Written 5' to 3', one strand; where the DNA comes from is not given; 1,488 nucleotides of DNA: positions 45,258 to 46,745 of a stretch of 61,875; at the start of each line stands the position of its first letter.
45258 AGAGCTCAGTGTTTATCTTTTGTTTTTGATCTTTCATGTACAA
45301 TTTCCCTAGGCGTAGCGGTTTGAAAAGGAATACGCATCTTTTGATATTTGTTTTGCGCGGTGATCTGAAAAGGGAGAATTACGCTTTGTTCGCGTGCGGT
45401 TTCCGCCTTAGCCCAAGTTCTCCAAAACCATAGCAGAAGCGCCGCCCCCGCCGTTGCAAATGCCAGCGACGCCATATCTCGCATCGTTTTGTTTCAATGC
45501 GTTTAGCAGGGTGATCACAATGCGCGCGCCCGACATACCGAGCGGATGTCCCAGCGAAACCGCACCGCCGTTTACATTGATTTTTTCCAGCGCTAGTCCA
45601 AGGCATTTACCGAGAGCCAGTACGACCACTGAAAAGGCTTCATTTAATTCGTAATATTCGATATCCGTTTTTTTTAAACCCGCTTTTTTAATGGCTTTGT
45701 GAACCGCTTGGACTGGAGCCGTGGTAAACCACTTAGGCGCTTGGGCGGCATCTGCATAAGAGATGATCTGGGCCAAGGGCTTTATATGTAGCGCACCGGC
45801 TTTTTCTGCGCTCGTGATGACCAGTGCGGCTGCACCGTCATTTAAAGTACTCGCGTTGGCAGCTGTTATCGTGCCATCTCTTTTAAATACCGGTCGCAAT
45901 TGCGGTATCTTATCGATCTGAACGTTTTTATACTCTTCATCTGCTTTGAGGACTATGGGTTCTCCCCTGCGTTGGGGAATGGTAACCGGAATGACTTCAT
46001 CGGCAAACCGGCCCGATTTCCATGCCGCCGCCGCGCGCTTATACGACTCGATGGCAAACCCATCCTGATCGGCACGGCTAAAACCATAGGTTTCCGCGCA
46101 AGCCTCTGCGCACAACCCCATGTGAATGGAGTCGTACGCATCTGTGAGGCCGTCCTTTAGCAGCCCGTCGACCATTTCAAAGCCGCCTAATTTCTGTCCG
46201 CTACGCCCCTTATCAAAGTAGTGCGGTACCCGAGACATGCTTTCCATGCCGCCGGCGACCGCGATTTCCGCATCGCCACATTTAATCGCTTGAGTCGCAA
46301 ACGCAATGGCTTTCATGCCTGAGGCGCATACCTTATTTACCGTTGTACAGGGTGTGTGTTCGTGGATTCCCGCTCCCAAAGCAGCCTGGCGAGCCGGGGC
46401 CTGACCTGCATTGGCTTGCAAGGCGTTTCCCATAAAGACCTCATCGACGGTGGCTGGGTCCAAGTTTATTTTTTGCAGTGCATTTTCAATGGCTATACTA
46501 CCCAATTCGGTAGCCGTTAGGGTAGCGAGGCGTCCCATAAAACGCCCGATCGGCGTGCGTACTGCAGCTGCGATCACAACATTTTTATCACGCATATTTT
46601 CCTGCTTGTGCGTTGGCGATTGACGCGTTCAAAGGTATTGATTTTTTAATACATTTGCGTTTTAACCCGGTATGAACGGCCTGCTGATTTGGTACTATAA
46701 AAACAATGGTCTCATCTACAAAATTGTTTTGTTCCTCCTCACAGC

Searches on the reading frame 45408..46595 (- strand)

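Call 10: search_protein_families(library=pfam, proteins=[window:45408-46595:-])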
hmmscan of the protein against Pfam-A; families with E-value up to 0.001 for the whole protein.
window:45408-46595:- (395 aa): 4 families
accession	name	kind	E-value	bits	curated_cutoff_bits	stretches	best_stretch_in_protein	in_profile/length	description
PF00108.29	Thiolase_N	-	4.3e-97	325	26.4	1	6-263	1-259/260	Thiolase, N-terminal domain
PF02803.24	Thiolase_C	-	6.9e-46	155.3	27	1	272-392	2-122/123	Thiolase, C-terminal domain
PF22691.2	Thiolase_C_1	-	7.5e-07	29.4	28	1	280-334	6-60/144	Thiolase C-terminal domain-like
PF00109.32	ketoacyl-synt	-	1.6e-05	25.1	20.8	1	80-121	164-205/252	Beta-ketoacyl synthase, N-terminal domain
